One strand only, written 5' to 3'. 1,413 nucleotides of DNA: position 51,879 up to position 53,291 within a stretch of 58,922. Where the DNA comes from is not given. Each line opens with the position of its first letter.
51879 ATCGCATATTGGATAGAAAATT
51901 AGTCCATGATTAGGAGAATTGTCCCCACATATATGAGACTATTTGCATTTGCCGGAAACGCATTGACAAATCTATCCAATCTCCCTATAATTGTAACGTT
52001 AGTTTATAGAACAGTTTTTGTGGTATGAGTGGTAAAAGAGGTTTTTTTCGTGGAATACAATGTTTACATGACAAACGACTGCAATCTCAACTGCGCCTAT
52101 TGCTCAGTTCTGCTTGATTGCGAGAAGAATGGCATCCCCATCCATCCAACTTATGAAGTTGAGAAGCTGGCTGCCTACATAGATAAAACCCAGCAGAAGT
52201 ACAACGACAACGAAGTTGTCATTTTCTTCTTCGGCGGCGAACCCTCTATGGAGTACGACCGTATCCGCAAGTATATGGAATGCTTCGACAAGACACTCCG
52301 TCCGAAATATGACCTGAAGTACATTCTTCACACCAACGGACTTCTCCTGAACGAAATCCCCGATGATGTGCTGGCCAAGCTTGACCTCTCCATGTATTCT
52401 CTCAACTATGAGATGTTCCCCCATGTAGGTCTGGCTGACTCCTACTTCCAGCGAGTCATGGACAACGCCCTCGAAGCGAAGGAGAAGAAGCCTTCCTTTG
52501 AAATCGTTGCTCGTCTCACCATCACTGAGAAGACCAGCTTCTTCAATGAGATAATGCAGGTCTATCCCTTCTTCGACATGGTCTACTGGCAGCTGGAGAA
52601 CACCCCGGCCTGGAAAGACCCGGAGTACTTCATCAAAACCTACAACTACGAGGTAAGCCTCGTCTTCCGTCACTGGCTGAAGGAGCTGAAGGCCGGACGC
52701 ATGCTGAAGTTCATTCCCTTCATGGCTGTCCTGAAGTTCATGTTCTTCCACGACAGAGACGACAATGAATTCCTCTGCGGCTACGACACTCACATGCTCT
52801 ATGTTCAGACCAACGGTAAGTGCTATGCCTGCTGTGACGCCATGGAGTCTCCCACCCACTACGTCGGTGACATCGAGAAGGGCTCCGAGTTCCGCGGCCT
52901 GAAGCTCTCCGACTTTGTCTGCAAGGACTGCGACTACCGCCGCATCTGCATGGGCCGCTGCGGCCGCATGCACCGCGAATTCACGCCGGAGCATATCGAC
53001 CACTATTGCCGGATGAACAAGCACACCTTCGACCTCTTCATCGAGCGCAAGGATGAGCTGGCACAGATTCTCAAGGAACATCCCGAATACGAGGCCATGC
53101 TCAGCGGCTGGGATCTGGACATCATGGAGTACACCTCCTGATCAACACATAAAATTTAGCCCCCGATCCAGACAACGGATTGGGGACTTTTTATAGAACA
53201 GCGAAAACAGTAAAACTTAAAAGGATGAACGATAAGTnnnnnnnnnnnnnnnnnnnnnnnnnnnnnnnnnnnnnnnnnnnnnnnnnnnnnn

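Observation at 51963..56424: Radical SAM/SPASM enzyme, free-standing condensation domain and MATE-like exporter, with no visible precursor or carrier protein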

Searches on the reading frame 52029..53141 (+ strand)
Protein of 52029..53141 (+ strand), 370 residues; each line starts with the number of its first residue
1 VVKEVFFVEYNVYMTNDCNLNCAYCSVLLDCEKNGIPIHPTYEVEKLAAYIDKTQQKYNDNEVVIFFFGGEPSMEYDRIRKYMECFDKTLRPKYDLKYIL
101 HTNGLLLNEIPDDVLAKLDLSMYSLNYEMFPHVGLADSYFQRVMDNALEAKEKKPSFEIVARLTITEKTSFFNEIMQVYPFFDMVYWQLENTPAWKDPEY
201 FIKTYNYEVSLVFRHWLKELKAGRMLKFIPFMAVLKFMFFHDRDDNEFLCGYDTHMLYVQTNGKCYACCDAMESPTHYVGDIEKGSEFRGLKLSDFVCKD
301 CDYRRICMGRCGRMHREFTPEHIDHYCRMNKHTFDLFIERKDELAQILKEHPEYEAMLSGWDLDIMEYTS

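Call 3: search_protein_families(library=pfam, proteins=[window:52029-53141:+], max_evalue=0.01)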
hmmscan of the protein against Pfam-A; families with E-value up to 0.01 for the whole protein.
window:52029-53141:+ (370 aa): 2 families
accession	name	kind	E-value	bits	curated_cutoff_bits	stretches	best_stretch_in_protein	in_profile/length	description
PF04055.27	Radical_SAM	-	1.4e-09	38.7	29.5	1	13-155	2-142/166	Radical SAM superfamily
PF13353.11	Fer4_12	-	0.00087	20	22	1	15-118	12-109/137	4Fe-4S single cluster domain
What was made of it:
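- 52050..53141 (+): Radical SAM/SPASM enzyme, 363 aa. The ORF is also open from GTG 52029, but the conserved start is ATG 52050. Pfam Radical_SAM scores 38.7 bits against a cut-off of 29.5 (call 3).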

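Call 4: search_protein_families(library=ncbifam, proteins=[window:52029-53141:+], max_evalue=0.01)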
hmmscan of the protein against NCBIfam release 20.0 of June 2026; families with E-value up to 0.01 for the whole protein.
window:52029-53141:+ (370 aa): 40 families (the best 25 are shown)
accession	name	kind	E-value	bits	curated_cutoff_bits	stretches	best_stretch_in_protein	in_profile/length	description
TIGR04084.1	rSAM_AF0577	subfamily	1.5e-45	155.7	225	1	13-350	2-326/347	TIGR04084 family radical SAM/SPASM domain-containing protein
NF047865.1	rSAM_PapB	equivalog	2.3e-18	66.5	340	1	13-314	8-319/330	PapB family radical SAM/SPASM ranthipeptide maturase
TIGR03942.1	sulfatase_rSAM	equivalog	1.6e-12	47.2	349.45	1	15-336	8-352/363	anaerobic sulfatase maturase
TIGR03906.1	quino_hemo_SAM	equivalog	1.6e-12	46.8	453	2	14-109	100-194/467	quinohemoprotein amine dehydrogenase maturation protein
TIGR04148.1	GG_samocin_CFB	equivalog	1.8e-10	40.6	300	1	14-157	23-177/411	radical SAM peptide maturase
NF038283.1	viperin_w_prok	equivalog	1.9e-10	40.4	180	1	10-137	4-129/281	viperin family antiviral radical SAM protein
TIGR04280.1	geopep_mat_rSAM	hypoth_equivalog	2.4e-09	36.7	400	1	12-109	88-182/428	geopeptide radical SAM maturase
TIGR03978.1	rSAM_paired_1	equivalog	4e-09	35.8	370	1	14-109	89-181/466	His-Xaa-Ser system radical SAM maturase HxsB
TIGR04115.1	rSAM_Cxxx_rpt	equivalog_domain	5.1e-09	36.1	350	1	13-83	7-77/359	radical SAM peptide maturase, CXXX-repeat target family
TIGR04068.1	rSAM_ocin_clost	equivalog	1.7e-08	33.8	500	1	13-301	89-411/462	Cys-rich peptide radical SAM maturase CcpM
TIGR04163.1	rSAM_cobopep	equivalog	3.3e-08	32.7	375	1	14-122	70-173/428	peptide-modifying radical SAM enzyme CbpB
NF041707.1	rSAM_YhhB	equivalog_domain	4.1e-08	32.5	445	1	15-119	9-115/369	cyclophane-forming radical SAM/SPASM peptide maturase YhhB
TIGR03974.1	rSAM_six_Cys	equivalog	5.1e-08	32.2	425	1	14-321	103-426/451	thioether cross-link-forming SCIFF peptide maturase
NF038107.1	rSAM_NF038107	equivalog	3.3e-07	29.4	600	1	8-118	85-191/444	Cys-every-fifth radical SAM/SPASM peptide maturase CefB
TIGR04269.1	SAM_SPASM_FxsB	subfamily_domain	5.3e-07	29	370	1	10-121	4-119/363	FxsB family cyclophane-forming radical SAM/SPASM peptide maturase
TIGR04085.1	rSAM_more_4Fe4S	domain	1.4e-05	25.4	27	1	250-318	1-81/93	SPASM domain-containing protein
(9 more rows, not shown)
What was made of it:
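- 52050..53141 (+): The best NCBIfam model is TIGR04084, at 155.7 bits against a cut-off of 225 (call 4).
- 52776..53009 (+): SPASM auxiliary-cluster cysteines: C243-X12-G256-X4-C261, C291-X2-C294-X5-C300-X3-C304, and C320. The NCBIfam SPASM domain model TIGR04085 scores 25.4 bits against a cut-off of 27 (call 4).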

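Call 9: find_homologous_proteins(query=window:52029-53141:+)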
Query window:52029-53141:+ (370 aa): 275 proteins with E <= 0.001 among 1098 candidates; the best 120 are listed.
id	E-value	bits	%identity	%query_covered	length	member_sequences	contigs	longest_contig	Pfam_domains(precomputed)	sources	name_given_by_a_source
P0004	8.8e-255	862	100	98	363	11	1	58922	PF04055.28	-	-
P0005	3.8e-146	505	57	96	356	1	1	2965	PF04055.28,PF13353.12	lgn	-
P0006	1.2e-135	470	57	98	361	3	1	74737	PF04055.28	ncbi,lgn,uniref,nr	ncbi:radical SAM protein [Desulfobulbus sp.]|uniref:radical SAM protein n=1 Tax=Desulfobulbus sp. Ta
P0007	1.4e-134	467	56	98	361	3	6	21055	PF04055.28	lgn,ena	-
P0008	3.0e-133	462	56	98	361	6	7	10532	PF04055.28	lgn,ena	-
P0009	3.5e-132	459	54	98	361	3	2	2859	PF04055.28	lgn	-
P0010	1.0e-131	457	56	98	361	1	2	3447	PF04055.28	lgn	-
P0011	4.2e-130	452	53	98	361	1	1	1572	PF04055.28,PF13353.12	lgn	-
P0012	5.4e-130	452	56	98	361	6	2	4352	PF04055.28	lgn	-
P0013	6.5e-130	451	54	98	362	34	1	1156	PF04055.28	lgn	-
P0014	7.7e-130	451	54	98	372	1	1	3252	PF04055.28,PF13353.12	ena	-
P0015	9.9e-130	451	54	98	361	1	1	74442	PF04055.28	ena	-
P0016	1.7e-129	450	52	98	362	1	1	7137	PF04055.28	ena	-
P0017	1.7e-129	450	53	98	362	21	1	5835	PF04055.28,PF13353.12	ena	-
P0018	1.7e-129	450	52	98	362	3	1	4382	PF04055.28,PF13353.12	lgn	-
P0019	1.9e-129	450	53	98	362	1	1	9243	PF04055.28,PF13353.12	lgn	-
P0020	2.4e-129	450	52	100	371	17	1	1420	PF04055.28,PF13353.12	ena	-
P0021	3.6e-129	449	55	98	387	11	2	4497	PF04055.28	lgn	-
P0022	3.7e-129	449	55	98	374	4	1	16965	PF04055.28,PF13353.12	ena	-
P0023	6.9e-129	448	55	98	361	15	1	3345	PF04055.28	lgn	-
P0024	9.5e-129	448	54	98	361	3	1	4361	PF04055.28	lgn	-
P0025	1.1e-128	447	55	98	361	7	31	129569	PF04055.28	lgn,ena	-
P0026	1.3e-128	447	52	98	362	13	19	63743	PF04055.28,PF13353.12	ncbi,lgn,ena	-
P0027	1.4e-128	447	52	98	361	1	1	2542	PF04055.28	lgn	-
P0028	1.5e-128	447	54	98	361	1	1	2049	PF04055.28,PF13353.12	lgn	-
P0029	7.7e-128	445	54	98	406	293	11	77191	PF04055.28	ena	-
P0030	8.1e-128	445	54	99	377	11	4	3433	PF04055.28,PF13353.12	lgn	-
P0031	2.3e-127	443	53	98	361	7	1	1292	PF04055.28,PF13353.12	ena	-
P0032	5.2e-127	442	51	98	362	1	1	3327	PF04055.28,PF13353.12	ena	-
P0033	6.5e-127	442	54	98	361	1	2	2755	PF04055.28,PF13353.12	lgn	-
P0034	8.0e-127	441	54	98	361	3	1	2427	PF04055.28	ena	-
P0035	8.7e-127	441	51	98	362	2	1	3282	PF04055.28,PF13353.12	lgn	-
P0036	1.6e-126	440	53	98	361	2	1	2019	PF04055.28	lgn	-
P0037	2.8e-126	440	52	98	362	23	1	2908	PF04055.28,PF13353.12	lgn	-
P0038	3.6e-126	439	52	98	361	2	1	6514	PF04055.28,PF13353.12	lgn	-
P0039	9.9e-126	438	53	96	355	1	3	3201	PF04055.28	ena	-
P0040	1.3e-125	437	52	98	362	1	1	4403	PF04055.28,PF13353.12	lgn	-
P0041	1.3e-125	437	53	98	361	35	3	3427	PF04055.28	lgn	-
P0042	1.8e-125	437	54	98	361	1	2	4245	PF04055.28,PF13353.12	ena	-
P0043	3.5e-125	436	50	98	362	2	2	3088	PF04055.28,PF13353.12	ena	-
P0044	4.6e-125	436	52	98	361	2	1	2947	PF04055.28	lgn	-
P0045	5.1e-125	435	54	98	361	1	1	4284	PF04055.28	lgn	-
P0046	7.3e-125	435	52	98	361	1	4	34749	PF04055.28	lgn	-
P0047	1.4e-124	434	51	98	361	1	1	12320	PF04055.28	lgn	-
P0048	1.7e-124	434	53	98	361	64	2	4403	PF04055.28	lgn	-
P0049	2.3e-124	433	53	98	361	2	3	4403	PF04055.28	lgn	-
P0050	2.4e-124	433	53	98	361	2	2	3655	PF04055.28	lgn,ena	-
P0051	3.7e-124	433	51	96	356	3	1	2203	PF04055.28,PF13353.12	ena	-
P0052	3.9e-124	432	52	98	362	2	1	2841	PF04055.28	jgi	-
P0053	4.4e-124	432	52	98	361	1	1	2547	PF04055.28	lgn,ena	-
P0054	5.1e-124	432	54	98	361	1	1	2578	PF04055.28,PF13353.12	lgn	-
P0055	6.7e-124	432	51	98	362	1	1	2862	PF04055.28,PF13353.12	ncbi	-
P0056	1.0e-123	431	51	98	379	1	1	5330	PF04055.28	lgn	-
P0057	1.1e-123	431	51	98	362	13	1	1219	PF04055.28,PF13353.12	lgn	-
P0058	2.2e-123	430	51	98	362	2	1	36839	PF04055.28,PF13353.12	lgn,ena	-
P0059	2.2e-123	430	54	98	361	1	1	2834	PF04055.28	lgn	-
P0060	8.4e-123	428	51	98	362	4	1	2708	PF04055.28,PF13353.12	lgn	-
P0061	9.2e-123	428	51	98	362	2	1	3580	PF04055.28,PF13353.12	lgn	-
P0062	1.3e-122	427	50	98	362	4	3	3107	PF04055.28,PF13353.12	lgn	-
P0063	1.8e-122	427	51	98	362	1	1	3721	PF04055.28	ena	-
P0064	3.5e-122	426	51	98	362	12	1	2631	PF04055.28,PF13353.12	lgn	-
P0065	4.3e-122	426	51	98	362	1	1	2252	PF04055.28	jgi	-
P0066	8.0e-122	425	51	99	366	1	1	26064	PF04055.28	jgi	jgi:uncharacterized protein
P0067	1.6e-121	424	51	98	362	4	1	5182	PF04055.28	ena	-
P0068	6.0e-121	422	50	98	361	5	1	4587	PF04055.28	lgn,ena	-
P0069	1.1e-120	421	50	98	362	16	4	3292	PF04055.28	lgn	-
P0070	1.8e-120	420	51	98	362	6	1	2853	PF04055.28,PF13353.12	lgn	-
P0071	2.0e-120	420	50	96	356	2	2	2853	PF04055.28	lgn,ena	-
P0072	2.1e-120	420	51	98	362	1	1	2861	PF04055.28,PF13353.12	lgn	-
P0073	3.3e-120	420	50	98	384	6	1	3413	PF04055.28,PF13353.12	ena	-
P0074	4.2e-120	419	51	98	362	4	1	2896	PF04055.28,PF13353.12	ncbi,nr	ncbi:MAG: 4Fe-4S cluster-binding domain-containing protein [Clostridiales bacterium]|nr:4Fe-4S clust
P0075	9.1e-120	418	51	98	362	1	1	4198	PF04055.28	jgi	-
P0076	1.1e-119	418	51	98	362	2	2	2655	PF04055.28,PF13353.12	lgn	-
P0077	2.3e-119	417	51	98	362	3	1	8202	PF04055.28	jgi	jgi:radical SAM protein with 4Fe4S-binding SPASM domain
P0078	2.9e-119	416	50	98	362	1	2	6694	PF04055.28,PF13353.12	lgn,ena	-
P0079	5.2e-119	416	49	98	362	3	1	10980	PF04055.28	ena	-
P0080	8.1e-119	415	50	98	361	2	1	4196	PF04055.28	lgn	-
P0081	1.2e-118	414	49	98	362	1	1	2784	PF04055.28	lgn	-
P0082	1.3e-118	414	49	98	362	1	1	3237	PF04055.28,PF13353.12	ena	-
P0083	1.6e-118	414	49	98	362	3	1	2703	PF04055.28,PF13353.12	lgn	-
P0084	9.3e-118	411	49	98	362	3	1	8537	PF04055.28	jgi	jgi:uncharacterized protein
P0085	1.1e-117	411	49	98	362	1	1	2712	PF04055.28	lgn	-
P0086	1.6e-117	411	50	98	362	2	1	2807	PF04055.28,PF13353.12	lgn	-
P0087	2.6e-117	410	48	98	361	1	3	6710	PF04055.28,PF13353.12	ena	-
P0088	3.1e-117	410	49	98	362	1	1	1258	PF04055.28,PF13353.12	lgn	-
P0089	1.0e-116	408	49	98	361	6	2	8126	PF04055.28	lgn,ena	-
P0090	1.1e-116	408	50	98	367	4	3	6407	PF04055.28,PF13353.12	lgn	-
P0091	5.3e-116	406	50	98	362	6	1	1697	PF04055.28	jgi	jgi:radical SAM protein with 4Fe4S-binding SPASM domain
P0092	1.7e-115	404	49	98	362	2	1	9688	PF04055.28,PF13353.12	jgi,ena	-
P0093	1.2e-114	401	50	98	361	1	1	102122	PF04055.28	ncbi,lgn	-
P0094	3.0e-113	397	48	98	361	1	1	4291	PF04055.28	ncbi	-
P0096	1.1e-111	391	47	98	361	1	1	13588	PF04055.28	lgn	-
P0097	1.4e-111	391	48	98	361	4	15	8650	PF04055.28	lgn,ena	-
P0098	1.6e-111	391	47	98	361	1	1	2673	PF04055.28,PF13353.12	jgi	-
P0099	5.8e-111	389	49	93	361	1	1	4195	PF04055.28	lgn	-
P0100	1.8e-109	384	48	98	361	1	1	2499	PF04055.28,PF13353.12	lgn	-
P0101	1.9e-108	381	47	98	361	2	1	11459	PF04055.28,PF13353.12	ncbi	ncbi:MAG: radical SAM protein [Halodesulfovibrio sp.]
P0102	2.2e-108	381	48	98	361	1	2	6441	PF04055.28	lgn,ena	-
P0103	6.2e-108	379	46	97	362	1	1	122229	PF04055.28,PF13353.12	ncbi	-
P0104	1.9e-107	378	46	98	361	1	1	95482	PF04055.28,PF13353.12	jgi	jgi:uncharacterized protein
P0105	2.3e-107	377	46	98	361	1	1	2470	PF04055.28,PF13353.12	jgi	jgi:radical SAM protein with 4Fe4S-binding SPASM domain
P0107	2.1e-106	374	45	97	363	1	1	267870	PF04055.28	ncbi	-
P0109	3.1e-106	374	47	98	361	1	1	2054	PF04055.28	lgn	-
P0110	6.6e-106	372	44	98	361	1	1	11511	PF04055.28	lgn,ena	-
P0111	4.8e-105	370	47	96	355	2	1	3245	PF04055.28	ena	-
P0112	2.7e-104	367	48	98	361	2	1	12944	PF04055.28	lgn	-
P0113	3.3e-104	367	44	98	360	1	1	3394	PF04055.28,PF13353.12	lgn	-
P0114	4.6e-103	363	43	98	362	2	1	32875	PF04055.28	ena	-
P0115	3.1e-102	360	45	98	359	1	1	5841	PF04055.28,PF13353.12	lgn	-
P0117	7.0e-102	359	48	92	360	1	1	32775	PF04055.28,PF13353.12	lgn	-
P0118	1.1e-99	352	46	95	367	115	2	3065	PF04055.28,PF13353.12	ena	-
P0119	1.5e-99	352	54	79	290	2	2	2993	PF04055.28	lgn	-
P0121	8.1e-99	349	42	98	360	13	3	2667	PF04055.28,PF13353.12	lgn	-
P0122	1.2e-98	349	44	93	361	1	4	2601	PF04055.28,PF13353.12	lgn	-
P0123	3.6e-98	347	42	98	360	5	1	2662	PF04055.28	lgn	-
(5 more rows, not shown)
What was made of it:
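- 52050..53141 (+): The search found 275 proteins; the 120 listed are mostly about 361 aa, at 42-57% identity (call 9).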

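Call 10: find_encoding_contigs(protein=P0006, flank=8000, max_places=3)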
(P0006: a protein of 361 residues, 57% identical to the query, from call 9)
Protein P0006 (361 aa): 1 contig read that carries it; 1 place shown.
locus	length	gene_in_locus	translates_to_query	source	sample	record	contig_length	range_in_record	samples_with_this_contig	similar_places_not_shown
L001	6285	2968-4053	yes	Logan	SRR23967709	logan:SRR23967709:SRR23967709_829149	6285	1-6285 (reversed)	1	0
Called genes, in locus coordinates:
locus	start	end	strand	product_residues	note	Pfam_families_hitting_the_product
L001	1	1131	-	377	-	?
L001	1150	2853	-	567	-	PF01554:MatE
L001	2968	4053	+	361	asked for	PF04055:Radical_SAM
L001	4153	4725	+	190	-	-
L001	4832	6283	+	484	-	?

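Call 11: find_encoding_contigs(protein=P0025, flank=8000, max_places=3)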
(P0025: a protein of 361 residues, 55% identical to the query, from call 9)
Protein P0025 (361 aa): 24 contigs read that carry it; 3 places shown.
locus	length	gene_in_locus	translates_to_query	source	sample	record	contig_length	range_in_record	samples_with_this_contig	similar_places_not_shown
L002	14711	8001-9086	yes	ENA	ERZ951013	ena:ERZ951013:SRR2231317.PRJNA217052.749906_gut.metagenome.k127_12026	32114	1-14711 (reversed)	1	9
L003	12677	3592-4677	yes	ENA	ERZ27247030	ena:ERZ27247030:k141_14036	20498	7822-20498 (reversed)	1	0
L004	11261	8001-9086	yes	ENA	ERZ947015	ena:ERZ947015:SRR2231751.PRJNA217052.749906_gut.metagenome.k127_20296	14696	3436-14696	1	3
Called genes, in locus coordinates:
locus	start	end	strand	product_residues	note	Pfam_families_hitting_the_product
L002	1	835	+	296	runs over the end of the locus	PF02311:AraC_binding, PF07883:Cupin_2, PF00165:HTH_AraC (weak), PF12833:HTH_18, PF00165:HTH_AraC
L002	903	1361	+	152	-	PF02915:Rubrerythrin (faint), PF07875:Coat_F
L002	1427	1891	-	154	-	-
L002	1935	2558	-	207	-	-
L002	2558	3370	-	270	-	PF05116:S6PP (faint), PF08282:Hydrolase_3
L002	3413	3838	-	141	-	PF00583:Acetyltransf_1, PF13673:Acetyltransf_10, PF13508:Acetyltransf_7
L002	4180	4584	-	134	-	PF13744:HTH_37, PF13560:HTH_31, PF01381:HTH_3, PF12844:HTH_19, PF13443:HTH_26 (weak)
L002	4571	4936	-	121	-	PF05973:Gp49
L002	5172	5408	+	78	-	-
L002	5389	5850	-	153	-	-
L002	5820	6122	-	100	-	-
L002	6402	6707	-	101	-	-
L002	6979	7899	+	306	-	PF02899:Phage_int_SAM_1, PF13495:Phage_int_SAM_4, PF00589:Phage_integrase, PF22823:MrpR_C_cat (faint)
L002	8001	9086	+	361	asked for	PF04055:Radical_SAM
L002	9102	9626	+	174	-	-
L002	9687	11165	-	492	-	PF01582:TIR, PF13676:TIR_2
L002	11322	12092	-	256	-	PF00795:CN_hydrolase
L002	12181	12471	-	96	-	PF08282:Hydrolase_3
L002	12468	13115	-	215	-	PF13707:RloB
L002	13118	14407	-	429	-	PF13175:AAA_15 (faint), PF13304:AAA_21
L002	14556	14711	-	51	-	?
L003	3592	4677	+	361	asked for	PF04055:Radical_SAM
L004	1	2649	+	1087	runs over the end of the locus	PF00078:RVT_1, PF24391:HD-CE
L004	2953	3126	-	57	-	-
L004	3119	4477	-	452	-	PF13936:HTH_38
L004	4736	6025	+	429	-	PF13175:AAA_15 (faint), PF13304:AAA_21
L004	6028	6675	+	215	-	PF13707:RloB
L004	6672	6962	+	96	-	PF08282:Hydrolase_3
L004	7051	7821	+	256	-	PF00795:CN_hydrolase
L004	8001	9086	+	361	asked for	PF04055:Radical_SAM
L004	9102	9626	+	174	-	-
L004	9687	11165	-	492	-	PF01582:TIR, PF13676:TIR_2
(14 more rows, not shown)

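Call 13: search_protein_families(library=padloc, proteins=[window:52029-53141:+, L002:9102-9626:+, L001:4153-4725:+, L001:1150-2853:-], max_evalue=0.01)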
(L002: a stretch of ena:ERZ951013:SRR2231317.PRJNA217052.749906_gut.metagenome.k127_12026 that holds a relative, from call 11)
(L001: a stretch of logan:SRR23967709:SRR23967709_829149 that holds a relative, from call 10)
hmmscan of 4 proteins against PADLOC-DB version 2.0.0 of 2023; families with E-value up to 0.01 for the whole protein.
window:52029-53141:+ (370 aa): 2 families
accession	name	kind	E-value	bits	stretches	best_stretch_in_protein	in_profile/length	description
PDLC02903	pVip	-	1.3e-10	39.2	1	11-138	3-116/257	Viperins not associated with kinases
PDLC02904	pVip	-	1.4e-06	26.1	1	10-139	5-124/262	Viperins associated with kinases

L002:9102-9626:+ (174 aa): 0 families

L001:4153-4725:+ (190 aa): 0 families

L001:1150-2853:- (567 aa): 0 families
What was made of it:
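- PADLOC matches only the generic rSAM core of pVip (call 13).
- Tried and rejected: Only generic pVip core hits were returned (call 13).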

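Call 14: search_protein_families(library=pfam, proteins=[L002:9102-9626:+, L001:4153-4725:+, L001:1150-2853:-, L001:4832-6283:+, L001:1-1131:-], max_evalue=0.1)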
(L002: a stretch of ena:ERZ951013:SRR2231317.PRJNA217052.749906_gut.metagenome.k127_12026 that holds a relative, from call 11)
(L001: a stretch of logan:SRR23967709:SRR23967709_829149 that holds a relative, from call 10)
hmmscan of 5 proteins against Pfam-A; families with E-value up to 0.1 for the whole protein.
L002:9102-9626:+ (174 aa): 0 families

L001:4153-4725:+ (190 aa): 1 family
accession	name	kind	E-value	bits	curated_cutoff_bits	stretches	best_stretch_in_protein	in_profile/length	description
PF03435.24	Sacchrp_dh_NADP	-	0.00099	19.9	25.1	1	35-91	52-101/129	Saccharopine dehydrogenase NADP binding domain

L001:1150-2853:- (567 aa): 1 family
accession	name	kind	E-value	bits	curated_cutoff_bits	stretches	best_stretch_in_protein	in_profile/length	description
PF01554.23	MatE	-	5.1e-17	62.5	24.9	2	19-173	4-157/161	MatE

L001:4832-6283:+ (484 aa): 2 families
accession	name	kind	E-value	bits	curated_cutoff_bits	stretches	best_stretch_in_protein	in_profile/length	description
PF07228.17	SpoIIE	-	2e-17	64.2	25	1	405-484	2-81/192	Stage II sporulation protein E (SpoIIE)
PF00672.30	HAMP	-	8e-08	32.9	25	1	292-343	1-52/53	HAMP domain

L001:1-1131:- (377 aa): 1 family
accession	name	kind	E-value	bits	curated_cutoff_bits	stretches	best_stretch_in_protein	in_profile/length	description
PF00668.25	Condensation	-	6.3e-24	84.9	30.6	1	42-352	35-354/456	Condensation domain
